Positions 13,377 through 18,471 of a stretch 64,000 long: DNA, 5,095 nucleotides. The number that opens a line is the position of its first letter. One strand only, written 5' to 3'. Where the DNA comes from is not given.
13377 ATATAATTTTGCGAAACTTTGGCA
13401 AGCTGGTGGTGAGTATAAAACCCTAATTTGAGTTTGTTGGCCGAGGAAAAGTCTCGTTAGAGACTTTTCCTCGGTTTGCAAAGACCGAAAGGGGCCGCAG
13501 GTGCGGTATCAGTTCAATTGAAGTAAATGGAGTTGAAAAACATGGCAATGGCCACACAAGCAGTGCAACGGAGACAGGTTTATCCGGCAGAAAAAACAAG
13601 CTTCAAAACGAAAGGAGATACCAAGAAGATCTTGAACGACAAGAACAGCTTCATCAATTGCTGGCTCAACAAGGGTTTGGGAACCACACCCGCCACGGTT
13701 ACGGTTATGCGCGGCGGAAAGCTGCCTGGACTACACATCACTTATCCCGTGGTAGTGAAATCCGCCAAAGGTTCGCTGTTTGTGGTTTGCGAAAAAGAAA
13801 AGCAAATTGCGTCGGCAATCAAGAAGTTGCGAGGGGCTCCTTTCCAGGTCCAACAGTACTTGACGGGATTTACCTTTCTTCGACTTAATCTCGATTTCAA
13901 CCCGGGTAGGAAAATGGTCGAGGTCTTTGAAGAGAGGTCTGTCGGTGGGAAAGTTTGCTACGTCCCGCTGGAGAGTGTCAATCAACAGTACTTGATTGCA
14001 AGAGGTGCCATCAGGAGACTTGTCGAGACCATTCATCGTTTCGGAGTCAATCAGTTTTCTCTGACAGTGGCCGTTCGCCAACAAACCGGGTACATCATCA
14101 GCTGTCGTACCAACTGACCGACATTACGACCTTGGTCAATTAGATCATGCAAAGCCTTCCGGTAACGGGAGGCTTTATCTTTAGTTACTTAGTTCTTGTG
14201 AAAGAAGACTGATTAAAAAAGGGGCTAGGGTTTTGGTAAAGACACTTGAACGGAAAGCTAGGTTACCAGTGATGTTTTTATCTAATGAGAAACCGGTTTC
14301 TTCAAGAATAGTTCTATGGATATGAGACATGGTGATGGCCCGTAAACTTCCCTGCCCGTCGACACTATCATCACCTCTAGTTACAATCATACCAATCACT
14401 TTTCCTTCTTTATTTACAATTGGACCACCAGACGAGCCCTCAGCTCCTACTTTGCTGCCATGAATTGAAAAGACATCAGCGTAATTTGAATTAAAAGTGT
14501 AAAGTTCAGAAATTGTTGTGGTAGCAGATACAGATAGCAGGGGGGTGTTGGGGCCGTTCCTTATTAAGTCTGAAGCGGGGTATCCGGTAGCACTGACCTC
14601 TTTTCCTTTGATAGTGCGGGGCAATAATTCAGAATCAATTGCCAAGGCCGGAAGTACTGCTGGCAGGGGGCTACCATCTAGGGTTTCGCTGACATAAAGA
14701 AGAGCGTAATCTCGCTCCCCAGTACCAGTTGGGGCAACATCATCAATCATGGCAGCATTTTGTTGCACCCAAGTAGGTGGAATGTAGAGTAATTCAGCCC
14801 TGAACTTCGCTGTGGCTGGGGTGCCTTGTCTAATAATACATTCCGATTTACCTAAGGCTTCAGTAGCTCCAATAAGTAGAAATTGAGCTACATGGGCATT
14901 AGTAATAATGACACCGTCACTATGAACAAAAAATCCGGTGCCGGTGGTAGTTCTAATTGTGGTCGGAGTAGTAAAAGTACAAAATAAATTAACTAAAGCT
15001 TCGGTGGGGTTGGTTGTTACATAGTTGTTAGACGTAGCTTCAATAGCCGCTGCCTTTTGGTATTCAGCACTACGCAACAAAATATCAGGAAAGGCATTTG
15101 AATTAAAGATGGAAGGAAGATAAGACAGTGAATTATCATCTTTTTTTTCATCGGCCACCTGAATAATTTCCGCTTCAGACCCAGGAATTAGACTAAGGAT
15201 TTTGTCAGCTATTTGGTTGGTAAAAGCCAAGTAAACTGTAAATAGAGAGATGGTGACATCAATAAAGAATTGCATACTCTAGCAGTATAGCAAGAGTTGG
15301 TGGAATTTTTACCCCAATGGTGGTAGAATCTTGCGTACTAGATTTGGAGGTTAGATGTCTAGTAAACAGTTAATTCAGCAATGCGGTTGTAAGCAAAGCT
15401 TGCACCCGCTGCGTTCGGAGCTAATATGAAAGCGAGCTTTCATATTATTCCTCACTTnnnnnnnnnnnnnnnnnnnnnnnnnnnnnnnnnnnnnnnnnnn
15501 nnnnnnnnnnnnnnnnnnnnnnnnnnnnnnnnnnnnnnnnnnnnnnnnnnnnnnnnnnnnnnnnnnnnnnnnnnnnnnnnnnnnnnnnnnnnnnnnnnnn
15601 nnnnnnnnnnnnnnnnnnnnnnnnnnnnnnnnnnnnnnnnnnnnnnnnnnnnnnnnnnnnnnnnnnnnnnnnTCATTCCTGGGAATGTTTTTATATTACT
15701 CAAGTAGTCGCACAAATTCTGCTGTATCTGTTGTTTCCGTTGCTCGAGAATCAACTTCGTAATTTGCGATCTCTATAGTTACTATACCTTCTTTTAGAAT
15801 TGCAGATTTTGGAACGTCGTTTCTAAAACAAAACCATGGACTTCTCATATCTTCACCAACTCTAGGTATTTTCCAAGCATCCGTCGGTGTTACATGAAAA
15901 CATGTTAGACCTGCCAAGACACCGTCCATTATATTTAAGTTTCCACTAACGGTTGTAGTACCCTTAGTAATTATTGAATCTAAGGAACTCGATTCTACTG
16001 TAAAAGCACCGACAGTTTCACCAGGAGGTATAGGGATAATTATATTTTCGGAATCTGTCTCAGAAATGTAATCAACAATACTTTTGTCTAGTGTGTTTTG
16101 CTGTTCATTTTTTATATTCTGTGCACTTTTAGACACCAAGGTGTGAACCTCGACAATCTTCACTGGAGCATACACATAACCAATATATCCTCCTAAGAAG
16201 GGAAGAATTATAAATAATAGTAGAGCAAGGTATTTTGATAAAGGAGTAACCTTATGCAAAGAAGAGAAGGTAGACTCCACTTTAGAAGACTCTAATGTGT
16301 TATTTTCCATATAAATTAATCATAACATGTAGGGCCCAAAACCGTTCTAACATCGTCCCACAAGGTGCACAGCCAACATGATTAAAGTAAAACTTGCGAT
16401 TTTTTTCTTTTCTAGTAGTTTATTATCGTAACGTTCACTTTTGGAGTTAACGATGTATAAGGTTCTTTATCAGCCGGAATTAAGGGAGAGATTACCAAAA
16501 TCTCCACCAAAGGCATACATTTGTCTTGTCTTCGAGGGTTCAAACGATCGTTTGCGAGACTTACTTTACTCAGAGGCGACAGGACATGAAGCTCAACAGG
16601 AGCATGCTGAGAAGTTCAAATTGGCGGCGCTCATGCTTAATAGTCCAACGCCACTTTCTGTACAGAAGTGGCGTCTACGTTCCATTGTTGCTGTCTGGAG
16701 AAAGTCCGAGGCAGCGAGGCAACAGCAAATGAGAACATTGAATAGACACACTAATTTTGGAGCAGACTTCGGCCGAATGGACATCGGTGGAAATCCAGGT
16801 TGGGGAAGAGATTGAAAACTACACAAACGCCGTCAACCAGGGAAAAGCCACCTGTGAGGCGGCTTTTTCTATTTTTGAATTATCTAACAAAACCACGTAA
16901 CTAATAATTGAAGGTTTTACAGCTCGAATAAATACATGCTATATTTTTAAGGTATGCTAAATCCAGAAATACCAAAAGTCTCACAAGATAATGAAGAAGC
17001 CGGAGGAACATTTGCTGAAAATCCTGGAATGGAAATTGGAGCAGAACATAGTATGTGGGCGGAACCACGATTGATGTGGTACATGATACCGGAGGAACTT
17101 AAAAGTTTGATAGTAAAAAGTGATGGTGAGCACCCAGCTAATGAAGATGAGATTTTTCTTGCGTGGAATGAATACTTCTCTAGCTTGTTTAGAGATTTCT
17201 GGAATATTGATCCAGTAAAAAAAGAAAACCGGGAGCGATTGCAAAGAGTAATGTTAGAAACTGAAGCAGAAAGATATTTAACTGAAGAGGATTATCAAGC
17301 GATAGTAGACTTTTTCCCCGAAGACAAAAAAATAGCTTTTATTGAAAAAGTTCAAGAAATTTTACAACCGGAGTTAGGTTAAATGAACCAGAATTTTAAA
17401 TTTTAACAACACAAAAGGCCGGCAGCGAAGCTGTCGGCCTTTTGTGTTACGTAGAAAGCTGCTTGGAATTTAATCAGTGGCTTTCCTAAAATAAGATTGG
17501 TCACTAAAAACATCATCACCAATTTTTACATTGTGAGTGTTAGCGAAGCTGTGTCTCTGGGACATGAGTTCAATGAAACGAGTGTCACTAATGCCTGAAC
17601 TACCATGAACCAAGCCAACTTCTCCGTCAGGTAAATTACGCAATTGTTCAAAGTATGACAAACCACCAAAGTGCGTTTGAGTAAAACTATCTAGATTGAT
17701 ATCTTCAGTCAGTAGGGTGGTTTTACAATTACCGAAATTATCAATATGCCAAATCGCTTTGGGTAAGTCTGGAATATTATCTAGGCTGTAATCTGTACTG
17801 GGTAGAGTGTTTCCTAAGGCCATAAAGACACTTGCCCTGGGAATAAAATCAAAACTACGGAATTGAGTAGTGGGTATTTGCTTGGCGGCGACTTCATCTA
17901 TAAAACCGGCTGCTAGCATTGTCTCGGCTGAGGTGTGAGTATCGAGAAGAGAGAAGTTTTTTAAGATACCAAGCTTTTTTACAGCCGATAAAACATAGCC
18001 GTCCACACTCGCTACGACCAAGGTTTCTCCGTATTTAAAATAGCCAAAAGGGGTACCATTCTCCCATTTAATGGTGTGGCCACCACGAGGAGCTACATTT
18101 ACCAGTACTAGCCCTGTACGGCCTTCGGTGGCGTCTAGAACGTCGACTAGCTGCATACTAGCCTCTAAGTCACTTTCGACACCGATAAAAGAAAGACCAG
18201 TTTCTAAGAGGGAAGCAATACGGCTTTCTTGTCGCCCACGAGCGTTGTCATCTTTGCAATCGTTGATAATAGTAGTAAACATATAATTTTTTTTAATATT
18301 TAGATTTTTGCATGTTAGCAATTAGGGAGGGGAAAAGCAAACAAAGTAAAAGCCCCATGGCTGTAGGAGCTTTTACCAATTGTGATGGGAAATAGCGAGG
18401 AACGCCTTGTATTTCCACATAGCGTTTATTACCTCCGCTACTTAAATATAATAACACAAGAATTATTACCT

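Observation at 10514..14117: Mosaic ATP-grasp / isoaspartyl-peptidase / GATase1 / RimK-like cluster: candidate isopeptide (beta-Asp / gamma-Glu) peptide or polymer metabolism module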

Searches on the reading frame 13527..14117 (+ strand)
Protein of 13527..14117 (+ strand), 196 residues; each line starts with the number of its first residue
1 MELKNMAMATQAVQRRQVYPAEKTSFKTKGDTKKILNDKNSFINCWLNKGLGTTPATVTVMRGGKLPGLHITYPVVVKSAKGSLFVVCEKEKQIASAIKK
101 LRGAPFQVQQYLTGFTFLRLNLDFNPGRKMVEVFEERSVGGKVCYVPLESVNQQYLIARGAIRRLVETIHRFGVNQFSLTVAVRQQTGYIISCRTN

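Call 3: search_protein_families(library=pfam, proteins=[window:13527-14117:+], max_evalue=0.01)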
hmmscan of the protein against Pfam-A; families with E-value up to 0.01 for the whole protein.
window:13527-14117:+ (196 aa): 0 families

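Call 5: search_protein_families(library=pfam, proteins=[window:13527-14117:+], max_evalue=10)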
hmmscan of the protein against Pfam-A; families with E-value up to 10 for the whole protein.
window:13527-14117:+ (196 aa): 1 family
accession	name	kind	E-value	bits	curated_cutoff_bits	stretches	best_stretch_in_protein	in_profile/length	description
PF21099.2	POLQ_helical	-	0.12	12.8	27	1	144-173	108-137/163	DNA_pol_Q helicase like region helical domain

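Call 6: search_protein_families(library=ncbifam, proteins=[window:13527-14117:+], max_evalue=1)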
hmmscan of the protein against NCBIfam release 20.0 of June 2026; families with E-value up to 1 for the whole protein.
window:13527-14117:+ (196 aa): 0 families

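Call 9: find_homologous_proteins(query=window:13527-14117:+, max_evalue=0.001)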
Query window:13527-14117:+ (196 aa): 1 proteins with E <= 0.001 among 100 candidates.
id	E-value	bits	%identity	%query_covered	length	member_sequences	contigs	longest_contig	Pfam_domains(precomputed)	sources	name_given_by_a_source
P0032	6.8e-122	422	100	97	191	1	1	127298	-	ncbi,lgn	-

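Call 55: search_protein_representatives(protein=window:13527-14117:+)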
Query: 196 residues. Proteins with E-value up to 0.001 (for the whole library): 9; up to 1e-10: 6; up to 1e-30: 1. The best 9 are listed.
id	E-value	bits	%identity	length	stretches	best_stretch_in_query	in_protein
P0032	2.2e-122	421.7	100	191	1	6-196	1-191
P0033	1.5e-29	119.1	47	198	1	32-193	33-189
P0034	7.7e-24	100.5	43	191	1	7-195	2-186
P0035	1.2e-22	96.7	41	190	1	14-195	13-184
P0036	1.2e-12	64.0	29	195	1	32-193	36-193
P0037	3.3e-12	62.6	35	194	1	36-194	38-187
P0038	8.3e-08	48.3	36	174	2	16-122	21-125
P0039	1.8e-04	37.4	34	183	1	24-194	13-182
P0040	7.5e-04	35.4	37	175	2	69-121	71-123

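Call 63: find_encoding_contigs(protein=P0036, flank=8000, max_places=3)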
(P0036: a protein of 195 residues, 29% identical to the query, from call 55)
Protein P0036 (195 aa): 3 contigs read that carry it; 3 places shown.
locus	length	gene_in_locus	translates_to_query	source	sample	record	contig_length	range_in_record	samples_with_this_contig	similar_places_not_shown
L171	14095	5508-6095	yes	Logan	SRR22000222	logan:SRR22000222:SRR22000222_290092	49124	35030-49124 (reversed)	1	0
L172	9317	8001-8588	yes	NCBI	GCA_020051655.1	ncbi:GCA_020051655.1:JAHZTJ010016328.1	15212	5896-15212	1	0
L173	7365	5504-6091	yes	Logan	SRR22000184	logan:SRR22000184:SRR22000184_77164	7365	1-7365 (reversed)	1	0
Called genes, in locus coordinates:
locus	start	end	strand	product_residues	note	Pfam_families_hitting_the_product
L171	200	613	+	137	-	PF00293:NUDIX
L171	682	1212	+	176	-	-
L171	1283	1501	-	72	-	-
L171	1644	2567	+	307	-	PF01544:CorA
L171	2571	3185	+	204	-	PF06821:Ser_hydrolase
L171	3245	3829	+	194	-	PF04542:Sigma70_r2 (weak), PF04545:Sigma70_r4, PF08281:Sigma70_r4_2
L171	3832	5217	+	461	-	-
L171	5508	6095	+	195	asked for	-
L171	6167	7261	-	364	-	PF00089:Trypsin (weak), PF13365:Trypsin_2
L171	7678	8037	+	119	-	-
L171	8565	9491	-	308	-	-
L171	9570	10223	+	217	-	PF01966:HD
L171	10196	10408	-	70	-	-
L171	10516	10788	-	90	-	PF00216:Bac_DNA_binding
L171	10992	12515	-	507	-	PF12072:RNase_Y_N, PF00013:KH_1 (weak), PF01966:HD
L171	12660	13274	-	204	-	PF00574:CLP_protease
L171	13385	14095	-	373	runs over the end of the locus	PF05697:Trigger_N, PF05698:Trigger_C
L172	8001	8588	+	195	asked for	-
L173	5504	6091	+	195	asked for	-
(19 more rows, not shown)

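Call 71: search_protein_families(library=pfam, proteins=[L171:5508-6095:+], max_evalue=0.01)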
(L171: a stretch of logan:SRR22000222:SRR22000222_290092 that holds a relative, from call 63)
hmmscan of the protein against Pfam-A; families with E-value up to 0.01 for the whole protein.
L171:5508-6095:+ (195 aa): 0 families

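Call 88: predict_structure(alignment_id=A7)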
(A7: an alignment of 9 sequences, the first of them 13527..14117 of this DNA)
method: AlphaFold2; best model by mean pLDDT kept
length: 196 residues; sequences in the alignment: 9
mean_pLDDT: 84.9   pTM: 0.77
mean pLDDT of the five models: 84.9, 84.8, 83.9, 83.7, 83.6
residues with pLDDT >= 90: 113; 70-90: 56; 50-70: 2; < 50: 25
segments of 3 or more residues with pLDDT < 50: 1-25
pLDDT, mean of each block of 10 residues (from residue 1): 44 43 58 90 87 90 86 92 88 92 90 95 90 93 93 96 93 94 96 91
secondary structure, 60 per line:
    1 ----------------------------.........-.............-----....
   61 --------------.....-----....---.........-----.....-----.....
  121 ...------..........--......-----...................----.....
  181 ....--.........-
elements in order: H29-37 H39-51 E57-60 E75-79 E85-88 H92-100 E106-110 E116-123 E130-139 E142-147 H153-171 E176-184 E187-195

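Call 90: fold_search(model_id=the predicted structure, library=pdb)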
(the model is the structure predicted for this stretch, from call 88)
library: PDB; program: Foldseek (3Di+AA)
matches with E <= 10: 975; with E <= 0.001: 339
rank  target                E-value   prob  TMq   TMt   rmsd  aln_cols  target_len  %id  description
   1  2zdg_D                8.3e-08  1.00  0.64  0.43   3.3       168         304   15  Crystal structure of D-Alanine:D-Alanine Ligase with ADP from Thermus thermophius HB8 (released 2008-05-27)
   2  2zdg_B                8.3e-08  1.00  0.63  0.42   3.6       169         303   15  Crystal structure of D-Alanine:D-Alanine Ligase with ADP from Thermus thermophius HB8 (released 2008-05-27)
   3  2yzm_C                8.7e-08  1.00  0.64  0.42   3.5       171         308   17  Structure of D-Alanine:D-Alanine Ligase with substrate from Thermus thermophilus HB8 (released 2007-11-06)
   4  6u1h_C                1.0e-07  1.00  0.63  0.41   3.7       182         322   16  Thermus thermophilus D-alanine-D-alanine ligase in complex with ADP, phosphate, Mg2+ and K+ (released 2020-05-06)
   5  6u1d_A                1.0e-07  1.00  0.63  0.40   3.7       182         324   16  Thermus thermophilus D-alanine-D-alanine ligase in complex with ATP, D-alanine-D-alanine, Mg2+ and Rb+ (released 2020-05-06)
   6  2zdg_A                1.3e-07  1.00  0.61  0.41   4.0       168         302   15  Crystal structure of D-Alanine:D-Alanine Ligase with ADP from Thermus thermophius HB8 (released 2008-05-27)
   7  6u1e_A                1.4e-07  1.00  0.64  0.41   3.5       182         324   16  Thermus thermophilus D-alanine-D-alanine ligase in complex with ATP, D-alanine-D-alanine, Mg2+ and Rb+ (released 2020-05-06)
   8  6u1k_C                1.4e-07  1.00  0.64  0.41   3.6       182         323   15  Thermus thermophilus D-alanine-D-alanine ligase in complex with ADP, carbonate, D-alanine-D-alanine, Mg2+ and K+ (released 2020-05-06)
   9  2zdh_B                1.4e-07  1.00  0.63  0.42   3.6       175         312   17  Crystal structure of D-Alanine:D-Alanine Ligase with ADP and D-Alanine from Thermus thermophius HB8 (released 2008-05-27)
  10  2zdh_C                1.8e-07  1.00  0.66  0.43   3.6       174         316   15  Crystal structure of D-Alanine:D-Alanine Ligase with ADP and D-Alanine from Thermus thermophius HB8 (released 2008-05-27)
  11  6u1h_B                2.1e-07  1.00  0.63  0.41   3.7       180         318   16  Thermus thermophilus D-alanine-D-alanine ligase in complex with ADP, phosphate, Mg2+ and K+ (released 2020-05-06)
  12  6u1h_A                2.3e-07  1.00  0.65  0.41   3.4       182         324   15  Thermus thermophilus D-alanine-D-alanine ligase in complex with ADP, phosphate, Mg2+ and K+ (released 2020-05-06)
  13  3vot_B                2.3e-07  1.00  0.62  0.34   4.0       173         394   18  Crystal structure of L-amino acid ligase from Bacillus licheniformis (released 2012-11-07)
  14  2yzn_A                2.4e-07  1.00  0.65  0.42   4.7       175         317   16  Crystal structure of D-alanine:D-Alanine Ligase with AMPPNP from Thermus thermophilus HB8. (released 2007-11-06)
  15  2yzg_A                2.5e-07  1.00  0.65  0.41   4.8       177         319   16  Crystal structure of D-ALA:D-ALA Ligase from Thermus thermophilus HB8 (released 2007-11-06)
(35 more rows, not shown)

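Call 92: search_protein_families(library=padloc, proteins=[window:13527-14117:+], max_evalue=0.01)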
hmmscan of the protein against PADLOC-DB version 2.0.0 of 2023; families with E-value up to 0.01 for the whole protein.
window:13527-14117:+ (196 aa): 0 families

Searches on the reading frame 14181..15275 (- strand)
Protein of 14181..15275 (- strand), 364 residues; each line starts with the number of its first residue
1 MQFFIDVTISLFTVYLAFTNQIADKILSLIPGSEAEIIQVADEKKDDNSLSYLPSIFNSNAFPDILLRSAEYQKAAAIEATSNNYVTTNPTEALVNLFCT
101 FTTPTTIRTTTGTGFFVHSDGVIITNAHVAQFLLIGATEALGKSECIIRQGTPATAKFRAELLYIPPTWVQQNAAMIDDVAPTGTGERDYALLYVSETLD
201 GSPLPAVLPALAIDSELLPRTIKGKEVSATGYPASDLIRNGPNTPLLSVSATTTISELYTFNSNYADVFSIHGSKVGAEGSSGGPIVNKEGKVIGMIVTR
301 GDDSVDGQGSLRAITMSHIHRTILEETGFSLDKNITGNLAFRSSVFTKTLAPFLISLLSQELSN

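Call 3: search_protein_families(library=pfam, proteins=[window:14181-15275:-], max_evalue=0.01)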
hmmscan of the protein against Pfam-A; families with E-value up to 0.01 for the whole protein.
window:14181-15275:- (364 aa): 3 families
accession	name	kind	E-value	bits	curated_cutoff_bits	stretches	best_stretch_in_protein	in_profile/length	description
PF13365.12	Trypsin_2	-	1.4e-15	58.7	27.6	1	112-296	1-144/144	Trypsin-like peptidase domain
PF00089.32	Trypsin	-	4.2e-06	27.2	20.6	1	109-299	22-197/220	Trypsin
PF02907.21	Peptidase_S29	-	0.0092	16.2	25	0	278-299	106-127/149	Hepatitis C virus NS3 protease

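Call 92: search_protein_families(library=padloc, proteins=[window:14181-15275:-], max_evalue=0.01)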
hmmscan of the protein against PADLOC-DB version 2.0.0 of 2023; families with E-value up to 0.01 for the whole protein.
window:14181-15275:- (364 aa): 4 families
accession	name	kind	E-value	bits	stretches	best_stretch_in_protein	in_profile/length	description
PDLC02960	RT-Protease_XI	-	1.2e-10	39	1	98-321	336-502/506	single gene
PDLC02959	RT-Protease_XI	-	1.5e-10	38.6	1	94-321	334-506/510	single gene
PDLC03855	LmuA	-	1.3e-05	22.7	1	220-329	96-200/425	-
PDLC04593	PDC-M35A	-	0.0012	16.7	0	109-130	20-41/216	-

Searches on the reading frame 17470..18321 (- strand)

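Call 3: search_protein_families(library=pfam, proteins=[window:17470-18321:-], max_evalue=0.01)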
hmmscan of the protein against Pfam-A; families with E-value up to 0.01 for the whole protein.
window:17470-18321:- (283 aa): 1 family
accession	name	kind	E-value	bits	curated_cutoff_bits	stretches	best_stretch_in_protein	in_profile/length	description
PF20257.3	SAM_HAT_C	-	0.00039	21.1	25.5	1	190-271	3-83/84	SAM hydroxide adenosyltransferase C-terminal domain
